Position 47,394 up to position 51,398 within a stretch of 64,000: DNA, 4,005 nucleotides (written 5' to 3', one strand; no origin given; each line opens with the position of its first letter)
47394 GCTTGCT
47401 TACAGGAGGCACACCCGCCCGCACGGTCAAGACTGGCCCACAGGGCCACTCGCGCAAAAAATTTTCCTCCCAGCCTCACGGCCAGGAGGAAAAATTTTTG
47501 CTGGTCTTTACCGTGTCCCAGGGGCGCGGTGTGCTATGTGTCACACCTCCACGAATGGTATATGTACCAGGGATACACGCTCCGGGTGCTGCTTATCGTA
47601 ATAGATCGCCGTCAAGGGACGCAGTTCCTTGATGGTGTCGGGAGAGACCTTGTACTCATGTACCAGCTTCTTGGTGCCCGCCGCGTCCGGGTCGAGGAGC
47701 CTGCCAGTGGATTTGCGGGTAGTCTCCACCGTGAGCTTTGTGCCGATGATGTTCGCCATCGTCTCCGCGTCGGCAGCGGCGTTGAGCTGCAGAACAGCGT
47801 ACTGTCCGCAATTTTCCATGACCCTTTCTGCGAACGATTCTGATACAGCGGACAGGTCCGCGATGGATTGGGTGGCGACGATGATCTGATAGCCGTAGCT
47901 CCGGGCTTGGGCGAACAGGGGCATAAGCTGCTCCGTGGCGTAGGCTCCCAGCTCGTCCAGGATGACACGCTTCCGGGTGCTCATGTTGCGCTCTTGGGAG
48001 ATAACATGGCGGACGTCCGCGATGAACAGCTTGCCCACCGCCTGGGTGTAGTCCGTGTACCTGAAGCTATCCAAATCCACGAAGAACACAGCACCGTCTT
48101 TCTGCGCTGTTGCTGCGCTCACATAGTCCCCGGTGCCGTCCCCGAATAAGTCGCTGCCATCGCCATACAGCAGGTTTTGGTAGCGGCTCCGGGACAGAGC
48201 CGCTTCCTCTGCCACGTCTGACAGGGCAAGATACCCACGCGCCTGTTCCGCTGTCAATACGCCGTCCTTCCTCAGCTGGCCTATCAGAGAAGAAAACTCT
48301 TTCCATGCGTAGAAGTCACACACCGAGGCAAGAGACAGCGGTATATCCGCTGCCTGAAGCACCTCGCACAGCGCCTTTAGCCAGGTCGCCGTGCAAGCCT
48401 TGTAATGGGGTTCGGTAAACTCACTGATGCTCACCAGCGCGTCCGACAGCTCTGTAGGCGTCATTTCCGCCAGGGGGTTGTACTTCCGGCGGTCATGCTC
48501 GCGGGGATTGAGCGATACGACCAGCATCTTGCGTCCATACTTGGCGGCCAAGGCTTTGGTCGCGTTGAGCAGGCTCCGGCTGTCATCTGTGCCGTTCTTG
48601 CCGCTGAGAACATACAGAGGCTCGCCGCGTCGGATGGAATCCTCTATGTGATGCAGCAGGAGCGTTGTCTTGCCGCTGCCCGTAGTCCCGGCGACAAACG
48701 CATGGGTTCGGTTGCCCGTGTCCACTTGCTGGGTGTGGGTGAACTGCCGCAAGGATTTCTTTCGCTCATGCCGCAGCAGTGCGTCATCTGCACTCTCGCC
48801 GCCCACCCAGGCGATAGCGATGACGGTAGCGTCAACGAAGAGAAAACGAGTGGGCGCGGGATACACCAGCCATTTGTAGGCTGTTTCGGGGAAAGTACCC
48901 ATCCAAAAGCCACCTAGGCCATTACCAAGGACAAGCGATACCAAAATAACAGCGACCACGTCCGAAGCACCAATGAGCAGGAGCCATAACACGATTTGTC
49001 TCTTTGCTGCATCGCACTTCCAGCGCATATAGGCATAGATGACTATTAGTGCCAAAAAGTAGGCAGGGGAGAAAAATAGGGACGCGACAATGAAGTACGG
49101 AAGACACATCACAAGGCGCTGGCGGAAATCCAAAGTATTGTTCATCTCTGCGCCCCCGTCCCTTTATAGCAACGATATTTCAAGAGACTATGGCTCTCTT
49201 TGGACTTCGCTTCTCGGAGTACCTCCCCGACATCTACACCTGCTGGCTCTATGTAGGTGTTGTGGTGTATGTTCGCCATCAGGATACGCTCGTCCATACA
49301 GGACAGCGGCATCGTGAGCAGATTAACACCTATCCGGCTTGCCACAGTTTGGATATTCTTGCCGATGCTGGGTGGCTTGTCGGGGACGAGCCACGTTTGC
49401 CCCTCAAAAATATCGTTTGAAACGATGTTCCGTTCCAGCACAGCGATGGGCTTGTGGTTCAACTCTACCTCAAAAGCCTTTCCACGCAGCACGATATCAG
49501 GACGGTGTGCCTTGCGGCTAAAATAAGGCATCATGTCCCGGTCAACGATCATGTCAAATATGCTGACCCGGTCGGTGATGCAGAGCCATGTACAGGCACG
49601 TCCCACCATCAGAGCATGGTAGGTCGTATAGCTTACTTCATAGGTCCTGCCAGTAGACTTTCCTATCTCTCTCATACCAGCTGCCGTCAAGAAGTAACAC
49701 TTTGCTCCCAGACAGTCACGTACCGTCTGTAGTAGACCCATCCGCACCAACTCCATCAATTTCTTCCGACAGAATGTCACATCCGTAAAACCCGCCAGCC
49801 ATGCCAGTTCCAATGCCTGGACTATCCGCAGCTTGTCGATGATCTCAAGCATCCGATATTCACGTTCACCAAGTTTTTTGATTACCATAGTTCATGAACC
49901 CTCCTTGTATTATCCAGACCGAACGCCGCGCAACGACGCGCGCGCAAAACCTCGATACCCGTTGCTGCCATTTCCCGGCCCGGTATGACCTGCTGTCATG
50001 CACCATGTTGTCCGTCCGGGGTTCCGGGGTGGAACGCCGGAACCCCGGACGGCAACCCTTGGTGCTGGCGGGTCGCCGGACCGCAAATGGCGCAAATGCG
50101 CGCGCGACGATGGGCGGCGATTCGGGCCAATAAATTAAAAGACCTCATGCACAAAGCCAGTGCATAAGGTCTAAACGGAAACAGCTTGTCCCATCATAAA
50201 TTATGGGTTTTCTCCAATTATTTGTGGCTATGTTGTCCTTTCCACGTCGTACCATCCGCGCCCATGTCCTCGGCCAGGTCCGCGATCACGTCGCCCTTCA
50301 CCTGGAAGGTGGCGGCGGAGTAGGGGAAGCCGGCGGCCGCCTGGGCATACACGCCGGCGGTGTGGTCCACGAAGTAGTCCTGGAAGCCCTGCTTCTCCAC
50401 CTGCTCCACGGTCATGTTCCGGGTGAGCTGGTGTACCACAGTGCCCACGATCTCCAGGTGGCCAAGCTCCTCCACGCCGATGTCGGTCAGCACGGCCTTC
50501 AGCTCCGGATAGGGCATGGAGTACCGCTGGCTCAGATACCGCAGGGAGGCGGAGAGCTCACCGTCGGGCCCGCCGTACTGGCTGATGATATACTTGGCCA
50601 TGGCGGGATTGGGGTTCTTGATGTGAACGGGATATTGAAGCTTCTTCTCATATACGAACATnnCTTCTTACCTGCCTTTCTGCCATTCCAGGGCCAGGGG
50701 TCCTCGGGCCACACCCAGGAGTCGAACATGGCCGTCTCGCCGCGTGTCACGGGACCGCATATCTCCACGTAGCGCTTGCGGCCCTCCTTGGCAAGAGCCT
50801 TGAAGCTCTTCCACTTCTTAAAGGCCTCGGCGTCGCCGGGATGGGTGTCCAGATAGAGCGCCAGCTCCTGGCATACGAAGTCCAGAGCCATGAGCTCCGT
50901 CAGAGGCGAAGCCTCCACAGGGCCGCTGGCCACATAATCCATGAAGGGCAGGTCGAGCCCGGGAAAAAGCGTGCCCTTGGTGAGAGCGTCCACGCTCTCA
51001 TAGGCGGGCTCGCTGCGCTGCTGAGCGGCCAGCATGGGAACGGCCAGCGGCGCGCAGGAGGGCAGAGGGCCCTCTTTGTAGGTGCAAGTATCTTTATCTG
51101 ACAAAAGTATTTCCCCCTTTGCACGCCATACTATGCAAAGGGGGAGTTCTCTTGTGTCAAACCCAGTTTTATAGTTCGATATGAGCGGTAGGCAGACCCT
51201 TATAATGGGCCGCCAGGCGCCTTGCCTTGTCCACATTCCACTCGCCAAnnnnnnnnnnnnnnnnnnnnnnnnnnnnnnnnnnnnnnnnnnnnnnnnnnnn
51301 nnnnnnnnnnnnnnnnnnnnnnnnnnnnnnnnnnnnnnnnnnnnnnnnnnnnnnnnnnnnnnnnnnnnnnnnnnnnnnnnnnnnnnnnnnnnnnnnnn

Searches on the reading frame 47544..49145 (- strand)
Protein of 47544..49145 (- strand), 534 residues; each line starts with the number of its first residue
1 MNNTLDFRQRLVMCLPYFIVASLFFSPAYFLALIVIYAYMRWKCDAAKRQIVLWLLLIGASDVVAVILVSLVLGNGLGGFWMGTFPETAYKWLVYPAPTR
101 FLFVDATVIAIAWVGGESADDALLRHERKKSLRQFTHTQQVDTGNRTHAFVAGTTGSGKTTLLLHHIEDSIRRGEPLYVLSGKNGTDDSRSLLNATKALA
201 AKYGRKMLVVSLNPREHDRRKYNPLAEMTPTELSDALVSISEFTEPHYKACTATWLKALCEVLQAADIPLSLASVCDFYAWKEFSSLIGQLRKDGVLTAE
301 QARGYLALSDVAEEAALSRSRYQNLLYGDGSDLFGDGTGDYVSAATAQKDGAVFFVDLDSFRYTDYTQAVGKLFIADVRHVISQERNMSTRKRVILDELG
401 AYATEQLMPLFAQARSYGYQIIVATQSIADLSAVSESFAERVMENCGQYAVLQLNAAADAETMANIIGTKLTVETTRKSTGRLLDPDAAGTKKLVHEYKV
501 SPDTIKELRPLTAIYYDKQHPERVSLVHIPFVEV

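Call 9: search_protein_families(library=pfam, proteins=[window:47544-49145:-], max_evalue=0.01)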
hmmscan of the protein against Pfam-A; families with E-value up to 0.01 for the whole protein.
window:47544-49145:- (534 aa): 6 families
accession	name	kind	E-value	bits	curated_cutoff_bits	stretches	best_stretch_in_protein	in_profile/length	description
PF10412.15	TrwB_AAD_bind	-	6.2e-13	48.8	20.5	1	146-483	15-340/387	Type IV secretion-system coupling protein DNA-binding domain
PF12696.13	TraG-D_C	-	6e-10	39.6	22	1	393-482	3-95/126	TraM recognition site of TraD and TraG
PF13191.12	AAA_16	-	0.00043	21.3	32.6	1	128-235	5-115/167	AAA ATPase domain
PF25199.1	nSTAND_NTPase5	-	0.00095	19.4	34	1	139-210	34-101/145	Novel STAND NTPase 5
PF13604.12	AAA_30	-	0.0045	17.2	27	0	380-423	78-121/191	AAA domain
PF02534.20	T4SS-DNA_transf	-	0.0056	16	20.1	0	140-255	38-147/468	Type IV secretory system Conjugative DNA transfer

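Call 36: search_protein_families(library=ncbifam, proteins=[window:47544-49145:-], max_evalue=0.01)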
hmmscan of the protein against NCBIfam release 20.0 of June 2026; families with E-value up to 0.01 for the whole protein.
window:47544-49145:- (534 aa): 10 families
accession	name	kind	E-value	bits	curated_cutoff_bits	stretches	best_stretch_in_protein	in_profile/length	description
TIGR03743.1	SXT_TraD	subfamily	2e-18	66.2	366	2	349-477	436-575/636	conjugative transfer system coupling protein TraD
NF041447.1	TrbC_conju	equivalog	5.8e-10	38.2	800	1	394-474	433-514/685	F-type conjugative transfer protein TrbC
NF045973.1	conju_CD1115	equivalog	2.6e-09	36.4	250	2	390-481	291-385/442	VirD4-like conjugal transfer protein, CD1115 family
TIGR02759.1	TraD_Ftype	equivalog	9.6e-09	34.5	521.35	1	378-473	395-492/566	type IV conjugative transfer system coupling protein TraD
TIGR03754.1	conj_TOL_TraD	equivalog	2e-08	33.3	647.55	1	349-473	437-576/643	type IV conjugative transfer system coupling protein TraD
NF041326.1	Bacteroid_MobC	subfamily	1.2e-05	23.9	900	0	149-239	202-293/655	conjugal transfer protein MobC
TIGR00929.1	VirB4_CagE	subfamily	1.7e-05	23.3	643.1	0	137-164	429-455/792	VirB4 family type IV secretion/conjugal transfer ATPase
NF041017.1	DNA_import_CedB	equivalog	0.00054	18.7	700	0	407-448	495-532/590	DNA import protein CedB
NF033849.1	ser_rich_anae_1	subfamily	0.0031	14.9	650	0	409-468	1052-1104/1163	serine-rich protein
TIGR03880.1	KaiC_arch_3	hypoth_equivalog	0.0039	16.7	249.45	1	150-218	20-89/224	KaiC domain-containing protein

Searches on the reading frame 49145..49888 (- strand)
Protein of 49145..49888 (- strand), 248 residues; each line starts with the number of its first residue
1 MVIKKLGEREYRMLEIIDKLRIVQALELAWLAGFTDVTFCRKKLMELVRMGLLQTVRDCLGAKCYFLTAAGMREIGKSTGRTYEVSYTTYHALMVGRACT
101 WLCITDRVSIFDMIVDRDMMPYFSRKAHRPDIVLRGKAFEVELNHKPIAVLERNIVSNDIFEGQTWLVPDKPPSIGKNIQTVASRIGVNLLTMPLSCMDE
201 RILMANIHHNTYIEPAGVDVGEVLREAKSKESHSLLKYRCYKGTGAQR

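Call 9: search_protein_families(library=pfam, proteins=[window:49145-49888:-], max_evalue=0.01)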
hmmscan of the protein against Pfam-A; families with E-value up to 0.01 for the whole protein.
window:49145-49888:- (248 aa): 0 families

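Call 35: search_protein_families(library=pfam, proteins=[window:49145-49888:-], max_evalue=1)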
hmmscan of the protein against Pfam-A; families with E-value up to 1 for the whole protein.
window:49145-49888:- (248 aa): 0 families

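Call 36: search_protein_families(library=ncbifam, proteins=[window:49145-49888:-], max_evalue=0.01)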
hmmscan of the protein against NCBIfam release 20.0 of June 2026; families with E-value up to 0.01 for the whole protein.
window:49145-49888:- (248 aa): 0 families

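Call 47: search_protein_families(library=padloc, proteins=[window:49145-49888:-], max_evalue=0.001)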
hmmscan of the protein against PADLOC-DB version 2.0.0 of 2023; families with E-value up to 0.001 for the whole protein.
window:49145-49888:- (248 aa): 0 families

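Call 48: search_protein_families(library=phrogs, proteins=[window:49145-49888:-], max_evalue=0.001)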
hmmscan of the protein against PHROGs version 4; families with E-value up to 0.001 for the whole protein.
window:49145-49888:- (248 aa): 0 families

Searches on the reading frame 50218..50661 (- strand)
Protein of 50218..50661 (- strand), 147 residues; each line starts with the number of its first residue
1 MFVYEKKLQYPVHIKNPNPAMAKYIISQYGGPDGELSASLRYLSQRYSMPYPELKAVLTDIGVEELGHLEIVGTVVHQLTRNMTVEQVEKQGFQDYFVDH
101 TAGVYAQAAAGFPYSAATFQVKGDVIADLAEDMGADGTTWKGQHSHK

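Call 9: search_protein_families(library=pfam, proteins=[window:50221-50661:-], max_evalue=0.01)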
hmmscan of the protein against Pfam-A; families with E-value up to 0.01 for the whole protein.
window:50221-50661:- (147 aa): 1 family
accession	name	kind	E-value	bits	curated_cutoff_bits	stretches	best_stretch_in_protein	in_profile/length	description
PF05067.18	Mn_catalase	-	1.7e-35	122.8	27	1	1-136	1-150/284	Manganese containing catalase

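Call 70: find_encoding_contigs(protein=window:50218-50661:-, flank=8000, max_places=8)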
Protein window:50218-50661:- (147 aa): 4 contigs read that carry it; 2 places shown.
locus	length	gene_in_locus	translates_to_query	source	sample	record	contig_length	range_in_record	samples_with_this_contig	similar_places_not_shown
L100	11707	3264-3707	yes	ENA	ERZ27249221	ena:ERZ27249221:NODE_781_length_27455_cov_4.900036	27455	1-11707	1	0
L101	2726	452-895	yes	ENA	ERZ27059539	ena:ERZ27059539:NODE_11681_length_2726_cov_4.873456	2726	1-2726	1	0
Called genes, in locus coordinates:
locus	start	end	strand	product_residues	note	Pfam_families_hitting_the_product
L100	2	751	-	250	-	?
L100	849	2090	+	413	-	PF00365:PFK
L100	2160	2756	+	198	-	-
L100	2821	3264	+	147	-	PF11007:CotJA (weak), PF12652:CotJB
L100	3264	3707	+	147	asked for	PF05067:Mn_catalase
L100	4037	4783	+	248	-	-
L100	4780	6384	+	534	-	PF10412:TrwB_AAD_bind, PF12696:TraG-D_C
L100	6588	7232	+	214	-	PF10263:SprT-like (weak)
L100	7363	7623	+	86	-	PF13711:DUF4160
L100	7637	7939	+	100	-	PF10387:DUF2442 (weak)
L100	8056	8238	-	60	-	-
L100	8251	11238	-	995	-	PF10544:T5orf172 (weak), PF13455:MUG113 (weak), PF04851:ResIII (faint)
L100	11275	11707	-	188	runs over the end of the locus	-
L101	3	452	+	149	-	?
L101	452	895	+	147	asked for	PF05067:Mn_catalase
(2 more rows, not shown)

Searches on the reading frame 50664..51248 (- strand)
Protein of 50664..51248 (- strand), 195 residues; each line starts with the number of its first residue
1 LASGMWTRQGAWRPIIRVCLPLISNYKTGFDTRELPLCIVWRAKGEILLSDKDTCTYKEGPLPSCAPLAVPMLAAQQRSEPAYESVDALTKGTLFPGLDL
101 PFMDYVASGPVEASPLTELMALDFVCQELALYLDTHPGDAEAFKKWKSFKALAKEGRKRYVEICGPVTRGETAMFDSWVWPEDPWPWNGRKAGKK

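Call 9: search_protein_families(library=pfam, proteins=[window:50664-51248:-], max_evalue=0.01)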
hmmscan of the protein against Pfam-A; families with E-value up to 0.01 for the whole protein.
window:50664-51248:- (195 aa): 2 families
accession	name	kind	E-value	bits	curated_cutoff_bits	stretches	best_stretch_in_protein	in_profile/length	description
PF12652.12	CotJB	-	2.6e-22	79.3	29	1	116-188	4-76/76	CotJB protein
PF11007.13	CotJA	-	6e-08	32.8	25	1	67-102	1-35/35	Spore coat associated protein JA (CotJA)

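Call 69: find_encoding_contigs(protein=window:50664-51248:-, flank=6000, max_places=8)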
Protein window:50664-51248:- (195 aa): no gene with exactly this product is on record in the collection.
